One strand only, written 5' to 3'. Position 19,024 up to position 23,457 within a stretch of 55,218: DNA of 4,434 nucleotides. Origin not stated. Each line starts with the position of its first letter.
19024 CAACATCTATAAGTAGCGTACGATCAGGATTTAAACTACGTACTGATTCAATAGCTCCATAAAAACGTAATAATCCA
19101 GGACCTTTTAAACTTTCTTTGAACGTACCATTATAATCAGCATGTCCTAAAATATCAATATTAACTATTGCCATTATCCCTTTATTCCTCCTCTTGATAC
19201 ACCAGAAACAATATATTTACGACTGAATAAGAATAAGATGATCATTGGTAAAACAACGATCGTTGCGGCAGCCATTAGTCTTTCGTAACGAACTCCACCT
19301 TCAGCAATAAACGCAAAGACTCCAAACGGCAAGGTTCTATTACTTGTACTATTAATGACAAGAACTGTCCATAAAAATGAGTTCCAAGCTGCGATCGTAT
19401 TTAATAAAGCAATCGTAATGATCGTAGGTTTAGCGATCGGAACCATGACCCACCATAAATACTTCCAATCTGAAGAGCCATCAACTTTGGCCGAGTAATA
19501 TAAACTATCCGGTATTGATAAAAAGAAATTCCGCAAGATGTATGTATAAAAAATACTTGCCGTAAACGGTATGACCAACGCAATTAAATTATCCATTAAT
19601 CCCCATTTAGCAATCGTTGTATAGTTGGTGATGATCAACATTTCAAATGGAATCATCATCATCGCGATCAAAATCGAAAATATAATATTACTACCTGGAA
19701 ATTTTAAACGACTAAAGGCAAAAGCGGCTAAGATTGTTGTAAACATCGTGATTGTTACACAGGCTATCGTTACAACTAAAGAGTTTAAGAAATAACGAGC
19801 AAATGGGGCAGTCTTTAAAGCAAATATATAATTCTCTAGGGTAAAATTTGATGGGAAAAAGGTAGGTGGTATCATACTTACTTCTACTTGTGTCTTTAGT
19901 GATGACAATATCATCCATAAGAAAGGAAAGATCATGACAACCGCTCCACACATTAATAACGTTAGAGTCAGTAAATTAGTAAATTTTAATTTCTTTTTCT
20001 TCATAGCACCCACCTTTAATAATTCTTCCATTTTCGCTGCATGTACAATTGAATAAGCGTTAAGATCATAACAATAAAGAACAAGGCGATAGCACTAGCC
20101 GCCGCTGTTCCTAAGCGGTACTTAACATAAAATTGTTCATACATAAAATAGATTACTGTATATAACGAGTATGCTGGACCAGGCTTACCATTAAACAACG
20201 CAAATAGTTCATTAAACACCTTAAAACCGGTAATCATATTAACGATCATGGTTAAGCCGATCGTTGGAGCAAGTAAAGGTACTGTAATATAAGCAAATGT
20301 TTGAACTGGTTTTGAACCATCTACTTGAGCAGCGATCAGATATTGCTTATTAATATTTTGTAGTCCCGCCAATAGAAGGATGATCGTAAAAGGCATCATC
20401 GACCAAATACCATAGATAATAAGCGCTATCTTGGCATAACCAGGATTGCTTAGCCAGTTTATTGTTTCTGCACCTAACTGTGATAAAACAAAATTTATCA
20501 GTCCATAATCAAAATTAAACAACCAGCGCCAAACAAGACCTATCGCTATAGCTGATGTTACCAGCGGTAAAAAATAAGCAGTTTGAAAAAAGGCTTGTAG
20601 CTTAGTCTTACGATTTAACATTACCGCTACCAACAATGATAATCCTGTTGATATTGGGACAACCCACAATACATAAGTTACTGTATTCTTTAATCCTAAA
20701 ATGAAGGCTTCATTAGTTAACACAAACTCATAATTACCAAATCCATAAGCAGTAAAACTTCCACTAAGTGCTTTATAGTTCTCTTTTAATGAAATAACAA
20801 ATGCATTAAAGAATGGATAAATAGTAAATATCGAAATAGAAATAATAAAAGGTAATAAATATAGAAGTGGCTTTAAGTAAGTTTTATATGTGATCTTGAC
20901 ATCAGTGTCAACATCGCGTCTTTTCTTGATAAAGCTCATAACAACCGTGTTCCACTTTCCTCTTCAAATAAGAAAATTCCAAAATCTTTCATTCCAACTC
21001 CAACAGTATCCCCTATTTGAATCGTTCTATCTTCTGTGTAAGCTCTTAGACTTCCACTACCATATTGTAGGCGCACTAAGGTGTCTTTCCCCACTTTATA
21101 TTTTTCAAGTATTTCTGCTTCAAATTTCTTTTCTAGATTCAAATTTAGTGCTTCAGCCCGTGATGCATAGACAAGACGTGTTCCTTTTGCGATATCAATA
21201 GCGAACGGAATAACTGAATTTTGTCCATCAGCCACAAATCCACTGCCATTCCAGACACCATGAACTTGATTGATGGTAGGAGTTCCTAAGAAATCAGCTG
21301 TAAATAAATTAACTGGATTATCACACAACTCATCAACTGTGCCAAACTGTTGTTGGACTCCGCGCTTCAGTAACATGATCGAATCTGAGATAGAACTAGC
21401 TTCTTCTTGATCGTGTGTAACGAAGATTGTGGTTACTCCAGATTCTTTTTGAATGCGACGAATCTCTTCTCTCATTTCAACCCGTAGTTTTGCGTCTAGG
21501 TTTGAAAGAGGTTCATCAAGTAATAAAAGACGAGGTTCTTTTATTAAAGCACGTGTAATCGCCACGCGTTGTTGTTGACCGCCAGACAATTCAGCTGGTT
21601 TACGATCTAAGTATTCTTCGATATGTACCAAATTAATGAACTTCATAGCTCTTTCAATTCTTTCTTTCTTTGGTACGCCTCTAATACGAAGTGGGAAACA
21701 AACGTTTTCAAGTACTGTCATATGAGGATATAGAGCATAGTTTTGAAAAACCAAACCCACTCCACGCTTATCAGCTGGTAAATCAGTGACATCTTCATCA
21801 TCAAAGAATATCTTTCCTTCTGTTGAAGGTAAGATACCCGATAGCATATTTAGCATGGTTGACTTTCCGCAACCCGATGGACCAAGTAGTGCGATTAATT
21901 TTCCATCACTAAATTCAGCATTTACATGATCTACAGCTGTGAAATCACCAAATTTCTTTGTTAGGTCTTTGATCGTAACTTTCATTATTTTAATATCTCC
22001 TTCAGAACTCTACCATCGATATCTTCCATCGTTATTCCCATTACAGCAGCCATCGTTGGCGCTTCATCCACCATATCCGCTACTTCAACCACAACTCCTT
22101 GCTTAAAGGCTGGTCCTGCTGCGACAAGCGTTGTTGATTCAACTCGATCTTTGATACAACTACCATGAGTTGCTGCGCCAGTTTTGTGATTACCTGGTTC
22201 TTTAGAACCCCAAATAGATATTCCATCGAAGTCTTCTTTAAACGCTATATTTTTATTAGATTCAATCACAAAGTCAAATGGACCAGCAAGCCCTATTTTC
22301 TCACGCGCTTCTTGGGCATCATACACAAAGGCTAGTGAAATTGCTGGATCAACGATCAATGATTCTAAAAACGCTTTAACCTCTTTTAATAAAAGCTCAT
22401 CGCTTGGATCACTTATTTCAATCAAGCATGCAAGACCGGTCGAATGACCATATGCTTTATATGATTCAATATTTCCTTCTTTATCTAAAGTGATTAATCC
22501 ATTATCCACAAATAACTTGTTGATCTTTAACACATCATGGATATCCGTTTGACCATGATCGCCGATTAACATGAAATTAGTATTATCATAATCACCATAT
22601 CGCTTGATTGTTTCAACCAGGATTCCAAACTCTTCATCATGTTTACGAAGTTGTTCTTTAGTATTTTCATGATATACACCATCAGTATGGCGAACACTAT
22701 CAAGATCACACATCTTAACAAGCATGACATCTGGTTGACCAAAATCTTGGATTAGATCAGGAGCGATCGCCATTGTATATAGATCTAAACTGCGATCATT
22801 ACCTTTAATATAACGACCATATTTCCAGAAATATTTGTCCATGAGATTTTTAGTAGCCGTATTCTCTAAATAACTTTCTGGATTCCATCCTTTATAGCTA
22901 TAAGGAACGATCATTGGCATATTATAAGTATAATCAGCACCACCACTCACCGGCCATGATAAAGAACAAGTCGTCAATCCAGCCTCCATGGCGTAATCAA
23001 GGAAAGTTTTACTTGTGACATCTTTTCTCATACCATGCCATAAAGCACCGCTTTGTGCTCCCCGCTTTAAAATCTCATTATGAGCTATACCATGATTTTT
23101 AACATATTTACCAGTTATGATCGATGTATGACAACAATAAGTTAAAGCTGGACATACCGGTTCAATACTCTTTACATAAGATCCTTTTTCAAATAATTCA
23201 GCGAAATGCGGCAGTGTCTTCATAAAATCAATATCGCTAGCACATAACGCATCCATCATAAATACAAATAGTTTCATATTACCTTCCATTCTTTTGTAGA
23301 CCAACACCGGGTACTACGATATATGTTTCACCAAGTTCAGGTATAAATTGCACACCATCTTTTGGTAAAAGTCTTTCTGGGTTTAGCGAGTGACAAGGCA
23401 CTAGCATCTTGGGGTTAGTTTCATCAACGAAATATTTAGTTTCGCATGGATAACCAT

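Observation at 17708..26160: ABC importer operon carrying three cytoplasmic phosphoesterases: candidate import-and-dismantle system for oligonucleotides or another phosphodiester nutrient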

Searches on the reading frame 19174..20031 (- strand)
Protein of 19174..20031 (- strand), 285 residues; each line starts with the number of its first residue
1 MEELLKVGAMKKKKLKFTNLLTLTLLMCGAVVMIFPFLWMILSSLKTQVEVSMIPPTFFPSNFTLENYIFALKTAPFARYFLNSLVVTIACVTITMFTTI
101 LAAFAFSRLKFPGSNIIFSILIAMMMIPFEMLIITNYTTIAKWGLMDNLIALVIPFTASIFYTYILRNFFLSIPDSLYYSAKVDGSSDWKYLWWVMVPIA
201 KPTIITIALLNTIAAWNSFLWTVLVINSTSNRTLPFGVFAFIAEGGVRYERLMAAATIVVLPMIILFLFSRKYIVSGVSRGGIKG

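Call 3: search_protein_families(library=pfam, proteins=[window:19174-20031:-], max_evalue=0.01)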
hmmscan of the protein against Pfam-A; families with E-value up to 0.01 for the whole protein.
window:19174-20031:- (285 aa): 1 family
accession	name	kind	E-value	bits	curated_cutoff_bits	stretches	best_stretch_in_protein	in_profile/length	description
PF00528.27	BPD_transp_1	-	7.6e-15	55.5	26.4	1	100-279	6-183/184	Binding-protein-dependent transport system inner membrane component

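Call 4: search_protein_families(library=ncbifam, proteins=[window:19174-20031:-], max_evalue=0.01)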
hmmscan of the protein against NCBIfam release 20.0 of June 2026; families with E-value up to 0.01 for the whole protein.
window:19174-20031:- (285 aa): 6 families
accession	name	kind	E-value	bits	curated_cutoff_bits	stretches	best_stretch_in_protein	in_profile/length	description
NF008210.0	PRK10973.1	equivalog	6.4e-34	117.9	297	1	18-278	8-276/281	sn-glycerol-3-phosphate ABC transporter permease UgpE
NF040932.1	ABC_arch_GlcU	equivalog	3.6e-30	105.5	340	1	24-278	8-264/272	glucose ABC transporter permease GlcU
NF008231.0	PRK10998.1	equivalog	2.4e-21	76.6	261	1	11-285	5-296/296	maltose ABC transporter permease MalG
TIGR01581.1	Mo_ABC_porter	hypoth_equivalog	2e-07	30.8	210.3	1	74-267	16-223/225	ABC transporter permease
NF007047.0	PRK09500.1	equivalog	2.3e-05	24.1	326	1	60-270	39-248/257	spermidine/putrescine ABC transporter permease PotC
NF006939.0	PRK09421.1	equivalog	4.3e-05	23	262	1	82-266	13-214/230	molybdate ABC transporter permease subunit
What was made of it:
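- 19174..20004 (-): Permease 2 (UgpE/MalG-like). The likely start is the ATG at 20004. The best NCBIfam match is UgpE at 6e-34, below cutoff (call 4).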

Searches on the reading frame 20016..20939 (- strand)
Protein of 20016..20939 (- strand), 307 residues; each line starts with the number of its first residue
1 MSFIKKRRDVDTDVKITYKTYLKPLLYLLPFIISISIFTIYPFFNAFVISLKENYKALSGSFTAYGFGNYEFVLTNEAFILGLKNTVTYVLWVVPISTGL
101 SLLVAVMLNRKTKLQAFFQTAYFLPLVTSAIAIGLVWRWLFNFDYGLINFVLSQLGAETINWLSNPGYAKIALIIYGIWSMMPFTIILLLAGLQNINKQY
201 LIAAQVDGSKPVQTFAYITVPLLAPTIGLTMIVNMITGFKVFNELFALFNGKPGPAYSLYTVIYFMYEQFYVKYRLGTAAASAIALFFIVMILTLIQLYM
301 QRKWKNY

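Call 3: search_protein_families(library=pfam, proteins=[window:20016-20939:-], max_evalue=0.01)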
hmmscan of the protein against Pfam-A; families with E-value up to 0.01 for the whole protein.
window:20016-20939:- (307 aa): 1 family
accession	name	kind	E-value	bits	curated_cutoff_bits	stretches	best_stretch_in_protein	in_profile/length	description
PF00528.27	BPD_transp_1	-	1.2e-15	58.1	26.4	1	99-305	3-183/184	Binding-protein-dependent transport system inner membrane component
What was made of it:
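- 20016..20939 (-): Permease 1 (UgpA/MalF-like). BPD_transp_1 (call 3).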

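Call 4: search_protein_families(library=ncbifam, proteins=[window:20016-20939:-], max_evalue=0.01)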
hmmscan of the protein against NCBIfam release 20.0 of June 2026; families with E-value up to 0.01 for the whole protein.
window:20016-20939:- (307 aa): 11 families
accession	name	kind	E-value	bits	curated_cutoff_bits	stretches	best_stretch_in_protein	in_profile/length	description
NF007852.0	PRK10561.1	equivalog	3.5e-29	102.6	335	1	17-303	7-291/295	sn-glycerol-3-phosphate ABC transporter permease UgpA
NF040931.1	ABC_arch_GlcT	equivalog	1.9e-25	90.1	360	1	34-304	7-275/278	glucose ABC transporter permease GlcT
NF008232.0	PRK10999.1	equivalog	1.2e-16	60.6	392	1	60-302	260-516/520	maltose ABC transporter permease MalF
TIGR01581.1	Mo_ABC_porter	hypoth_equivalog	3.5e-07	29.9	210.3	1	77-294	21-223/225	ABC transporter permease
TIGR00969.1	3a0106s02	subfamily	6.5e-06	25.8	240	1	65-298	45-268/272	sulfate ABC transporter permease subunit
TIGR03262.1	PhnU2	equivalog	6.5e-06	25.1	593.25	1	34-240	13-203/546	putative 2-aminoethylphosphonate ABC transporter permease subunit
NF011624.0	PRK15050.1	equivalog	0.00019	20.6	247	1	19-300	19-283/297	2-aminoethylphosphonate ABC transporter permease subunit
TIGR02141.1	modB_ABC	equivalog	0.00069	19.3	182.6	1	81-296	2-202/208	molybdate ABC transporter permease subunit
NF006955.0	PRK09433.2-3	equivalog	0.00074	18.2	801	1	88-265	55-231/543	thiamine/thiamine pyrophosphate ABC transporter permease ThiP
NF007044.0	PRK09497.1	equivalog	0.0051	16.3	348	1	96-300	82-273/285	spermidine/putrescine ABC transporter permease PotB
NF010230.0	PRK13682.1-5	equivalog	0.0092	16.3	89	0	277-303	25-51/53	hypothetical protein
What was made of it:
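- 20016..20939 (-): The best NCBIfam match is UgpA at 3.5e-29, below cutoff (call 4).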

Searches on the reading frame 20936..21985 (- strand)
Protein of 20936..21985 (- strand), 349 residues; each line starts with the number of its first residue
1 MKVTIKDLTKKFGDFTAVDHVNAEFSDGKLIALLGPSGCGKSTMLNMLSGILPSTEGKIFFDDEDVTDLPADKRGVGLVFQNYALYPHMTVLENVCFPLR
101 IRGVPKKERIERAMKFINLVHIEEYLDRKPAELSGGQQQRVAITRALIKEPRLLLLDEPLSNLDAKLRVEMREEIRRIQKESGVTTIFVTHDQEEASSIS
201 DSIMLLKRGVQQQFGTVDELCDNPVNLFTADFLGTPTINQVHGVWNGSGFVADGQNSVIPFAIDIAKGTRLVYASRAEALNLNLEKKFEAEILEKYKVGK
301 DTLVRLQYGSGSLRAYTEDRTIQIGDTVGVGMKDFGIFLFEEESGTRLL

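Call 3: search_protein_families(library=pfam, proteins=[window:20936-21985:-], max_evalue=0.01)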
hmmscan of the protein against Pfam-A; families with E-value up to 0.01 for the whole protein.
window:20936-21985:- (349 aa): 10 families
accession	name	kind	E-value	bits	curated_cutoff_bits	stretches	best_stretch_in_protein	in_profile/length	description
PF00005.33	ABC_tran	-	2e-37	129.3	25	1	19-160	2-136/137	ABC transporter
PF13304.12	AAA_21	-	2.3e-06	28.4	27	1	116-194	221-301/304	AAA domain, putative AbiEii toxin, Type IV TA system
PF03193.22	RsgA_GTPase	-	9.4e-05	22.7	30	1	17-50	96-128/174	RsgA GTPase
PF13401.12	AAA_22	-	0.00044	21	27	1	28-190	5-122/130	AAA domain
PF02463.25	SMC_N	-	0.0011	18.9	40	0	29-197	25-203/220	RecF/RecN/SMC N terminal domain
PF03215.21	Rad17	-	0.0021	18.5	23.8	1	28-52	45-69/186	Rad17 P-loop domain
PF06745.19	ATPase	-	0.0037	17.1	26.6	0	164-200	137-172/231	KaiC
PF20703.3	nSTAND1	-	0.0054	16.9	27.1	0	14-56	19-59/379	Novel STAND NTPase 1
PF13555.12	AAA_29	-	0.0055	16.9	27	0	21-54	15-48/61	P-loop containing region of AAA domain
PF13476.12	AAA_23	-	0.0093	17.1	27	0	15-49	10-40/201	AAA domain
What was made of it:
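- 20936..21985 (-): ABC ATPase of the UgpC/MalK type. Pfam ABC_tran (call 3).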

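Call 4: search_protein_families(library=ncbifam, proteins=[window:20936-21985:-], max_evalue=0.01)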
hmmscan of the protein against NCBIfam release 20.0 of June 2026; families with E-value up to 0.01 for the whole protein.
window:20936-21985:- (349 aa): 192 families (the best 25 are shown)
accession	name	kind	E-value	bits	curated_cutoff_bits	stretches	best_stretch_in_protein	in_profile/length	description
NF008653.0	PRK11650.1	subfamily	5.5e-96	321.7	432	1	2-347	3-354/357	sn-glycerol-3-phosphate ABC transporter ATP-binding protein UgpC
NF006987.0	PRK09452.1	equivalog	2.3e-89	299.7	482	1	3-238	18-253/378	spermidine/putrescine ABC transporter ATP-binding protein PotA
TIGR03265.1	PhnT2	equivalog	4.4e-86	289.3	457.7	1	3-284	5-284/353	putative 2-aminoethylphosphonate ABC transporter ATP-binding protein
TIGR01187.1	potA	subfamily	2.5e-85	286.4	355.6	1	33-283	1-255/325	polyamine ABC transporter ATP-binding protein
NF040933.2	ABC_arch_GlcV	equivalog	1.3e-83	280.8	450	1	1-315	1-319/357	glucose ABC transporter ATP-binding protein GlcV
NF043075.1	MMSYN1_0197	equivalog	3.5e-82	276.1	550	1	3-238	3-238/341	spermidine/putrescine ABC transporter ATP-binding protein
NF008513.0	PRK11432.1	equivalog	2.4e-78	263.5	496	1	3-312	7-317/351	ferric ABC transporter ATP-binding protein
NF008233.0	PRK11000.1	equivalog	5.1e-78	262.5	568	1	2-343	3-356/369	maltose/maltodextrin ABC transporter ATP-binding protein MalK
TIGR00968.1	3a0106s01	subfamily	6.1e-78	261.6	342.75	1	4-235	2-233/237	sulfate ABC transporter ATP-binding protein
NF040840.2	tungstate_WtpC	equivalog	1.1e-72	245.2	440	1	3-263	2-261/347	tungstate ABC transporter ATP-binding protein WtpC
TIGR03258.1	PhnT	equivalog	1.9e-70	237.7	499.15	1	3-252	9-261/359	2-aminoethylphosphonate ABC transport system ATP-binding subunit PhnT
NF008621.0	PRK11607.1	equivalog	3e-70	236.9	613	1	4-244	21-259/377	putrescine ABC transporter ATP-binding subunit PotG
NF008105.0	PRK10851.1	equivalog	6.8e-69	232.3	502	1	1-255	1-257/362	sulfate/thiosulfate ABC transporter ATP-binding protein CysA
TIGR01186.1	proV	subfamily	6.1e-67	226.3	326.6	1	11-243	2-240/363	betaine/proline/choline family ABC transporter ATP-binding protein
TIGR03005.1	ectoine_ehuA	equivalog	6.1e-51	173.1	345.4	1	3-233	1-247/252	ectoine/hydroxyectoine ABC transporter ATP-binding protein EhuA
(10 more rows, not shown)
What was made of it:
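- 20936..21985 (-): The best NCBIfam model is UgpC (322 bits, full length, below the 432-bit cutoff) (call 4).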

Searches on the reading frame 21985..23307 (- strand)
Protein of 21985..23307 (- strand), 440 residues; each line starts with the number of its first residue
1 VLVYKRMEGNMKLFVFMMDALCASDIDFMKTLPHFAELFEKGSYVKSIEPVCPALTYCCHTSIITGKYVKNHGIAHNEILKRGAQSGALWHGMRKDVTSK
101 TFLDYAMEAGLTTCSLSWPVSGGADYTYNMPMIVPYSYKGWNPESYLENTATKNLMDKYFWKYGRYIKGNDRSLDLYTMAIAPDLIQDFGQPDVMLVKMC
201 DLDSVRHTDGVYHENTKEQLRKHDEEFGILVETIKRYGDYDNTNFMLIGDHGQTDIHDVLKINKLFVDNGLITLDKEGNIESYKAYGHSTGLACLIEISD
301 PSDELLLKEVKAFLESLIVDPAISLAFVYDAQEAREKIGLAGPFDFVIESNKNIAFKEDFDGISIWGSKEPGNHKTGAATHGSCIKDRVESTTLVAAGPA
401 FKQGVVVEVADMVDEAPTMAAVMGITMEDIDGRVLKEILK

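Call 3: search_protein_families(library=pfam, proteins=[window:21985-23307:-], max_evalue=0.01)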
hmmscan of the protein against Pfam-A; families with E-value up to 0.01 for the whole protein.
window:21985-23307:- (440 aa): 1 family
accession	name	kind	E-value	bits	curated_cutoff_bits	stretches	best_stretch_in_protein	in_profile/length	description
PF01663.27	Phosphodiest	-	1e-40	140.8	23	1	14-281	2-251/342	Type I phosphodiesterase / nucleotide pyrophosphatase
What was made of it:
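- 21985..23277 (-): Cytoplasmic NPP-family (alkaline-phosphatase superfamily) phosphodiesterase (430 aa from the ATG). Pfam Phosphodiest at 1e-40 (call 3).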

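Call 4: search_protein_families(library=ncbifam, proteins=[window:21985-23307:-], max_evalue=0.01)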
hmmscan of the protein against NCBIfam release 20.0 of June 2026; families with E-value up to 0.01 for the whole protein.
window:21985-23307:- (440 aa): 3 families
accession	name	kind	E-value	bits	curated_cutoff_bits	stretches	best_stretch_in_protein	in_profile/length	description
NF042991.1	alk_phos_PafA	equivalog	1.1e-06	27.3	650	1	169-439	280-553/554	alkaline phosphatase PafA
TIGR02335.1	hydr_PhnA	equivalog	0.0029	16.7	407.55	1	32-114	37-117/408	phosphonoacetate hydrolase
NF051873.1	AlkPhosPhoY32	equivalog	0.0089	14.6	1000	0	409-434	511-537/539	alkaline phosphatase PhoY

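Call 10: search_solved_structures(query=window:21985-23307:-, max_evalue=0.01, show_alignments=1)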
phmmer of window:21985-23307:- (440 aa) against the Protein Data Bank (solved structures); distinct sequences matched with E-value up to 0.01: 51.
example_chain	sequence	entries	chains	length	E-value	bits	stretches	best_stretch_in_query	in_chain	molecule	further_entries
5tcd_A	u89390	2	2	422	5.4e-12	48.6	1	32-80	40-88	Ectonucleotide pyrophosphatase/phosphodiesterase family member 7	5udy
4lqy_A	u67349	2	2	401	4.2e-09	39.1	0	27-79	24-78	Bis(5'-adenosyl)-triphosphatase ENPP4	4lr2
4b56_A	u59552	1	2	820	1.2e-07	34.3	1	17-79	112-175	ECTONUCLEOTIDE PYROPHOSPHATASE/PHOSPHODIESTERASE FAMILY MEMBER 1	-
4gtw_A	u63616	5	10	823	1.2e-07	34.3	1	17-79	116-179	Ectonucleotide pyrophosphatase/phosphodiesterase family member 2, Alkaline phosphodiestera | Ectonucleotide pyrophosphatase/phosphodiesterase family member 1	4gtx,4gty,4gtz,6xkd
6aek_A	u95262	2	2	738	4e-07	32.6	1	17-79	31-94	Ectonucleotide pyrophosphatase/phosphodiesterase 1, isoform CRA_d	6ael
6f2t_A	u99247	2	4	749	5.1e-07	32.2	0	13-81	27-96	Ectonucleotide pyrophosphatase/phosphodiesterase family member 3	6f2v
6wet_AaA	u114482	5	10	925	6.7e-07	31.8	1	30-80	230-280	Ectonucleotide pyrophosphatase/phosphodiesterase family member 1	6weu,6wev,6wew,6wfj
6g4g_A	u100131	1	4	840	7.8e-07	31.6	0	13-81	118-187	Ectonucleotide pyrophosphatase/phosphodiesterase family member 3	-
2gsn_A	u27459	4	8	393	8e-07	31.6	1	13-92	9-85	phosphodiesterase-nucleotide pyrophosphatase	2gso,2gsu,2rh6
5gz4_A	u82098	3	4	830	1e-06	31.2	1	12-79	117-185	Snake venom phosphodiesterase (PDE) | Venom phosphodiesterase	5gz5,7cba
5ven_A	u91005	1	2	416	2.5e-06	29.9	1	14-80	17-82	Ectonucleotide pyrophosphatase/phosphodiesterase family member 5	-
6f2y_A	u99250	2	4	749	2.5e-06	29.9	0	13-81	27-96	Ectonucleotide pyrophosphatase/phosphodiesterase family member 3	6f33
6f30_A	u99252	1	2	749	2.5e-06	29.9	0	13-81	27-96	Ectonucleotide pyrophosphatase/phosphodiesterase family member 3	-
5vem_A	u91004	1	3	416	3.3e-06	29.6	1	27-80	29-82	Ectonucleotide pyrophosphatase/phosphodiesterase family member 5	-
8ghr_A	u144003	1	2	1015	4.4e-06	29.1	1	30-80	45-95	Ectonucleotide pyrophosphatase/phosphodiesterase family member 1, secreted form, Immunoglo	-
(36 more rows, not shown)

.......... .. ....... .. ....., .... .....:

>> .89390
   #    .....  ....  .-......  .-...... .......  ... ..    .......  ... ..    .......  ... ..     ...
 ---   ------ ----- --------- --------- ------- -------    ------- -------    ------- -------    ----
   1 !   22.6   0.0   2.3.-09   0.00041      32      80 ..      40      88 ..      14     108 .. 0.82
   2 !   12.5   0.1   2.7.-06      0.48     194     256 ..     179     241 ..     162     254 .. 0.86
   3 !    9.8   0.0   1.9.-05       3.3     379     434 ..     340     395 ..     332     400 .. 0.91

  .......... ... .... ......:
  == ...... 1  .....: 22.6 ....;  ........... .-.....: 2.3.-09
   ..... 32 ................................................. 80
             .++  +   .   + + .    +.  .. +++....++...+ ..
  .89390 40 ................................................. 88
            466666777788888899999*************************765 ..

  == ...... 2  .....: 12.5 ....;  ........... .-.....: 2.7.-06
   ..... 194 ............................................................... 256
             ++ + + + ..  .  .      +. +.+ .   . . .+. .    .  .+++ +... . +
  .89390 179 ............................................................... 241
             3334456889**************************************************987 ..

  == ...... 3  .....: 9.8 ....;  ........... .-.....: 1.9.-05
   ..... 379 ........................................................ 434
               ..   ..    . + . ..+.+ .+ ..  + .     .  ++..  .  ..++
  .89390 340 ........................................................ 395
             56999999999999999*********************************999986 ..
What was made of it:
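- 21985..23277 (-): PDB relatives include NPP7, NPP4, NPP1 and snake-venom phosphodiesterase (call 10).
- NPP6 and NPP7 are choline-phosphodiester hydrolases, and NPP7 is the top PDB hit for the NPP (call 10).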
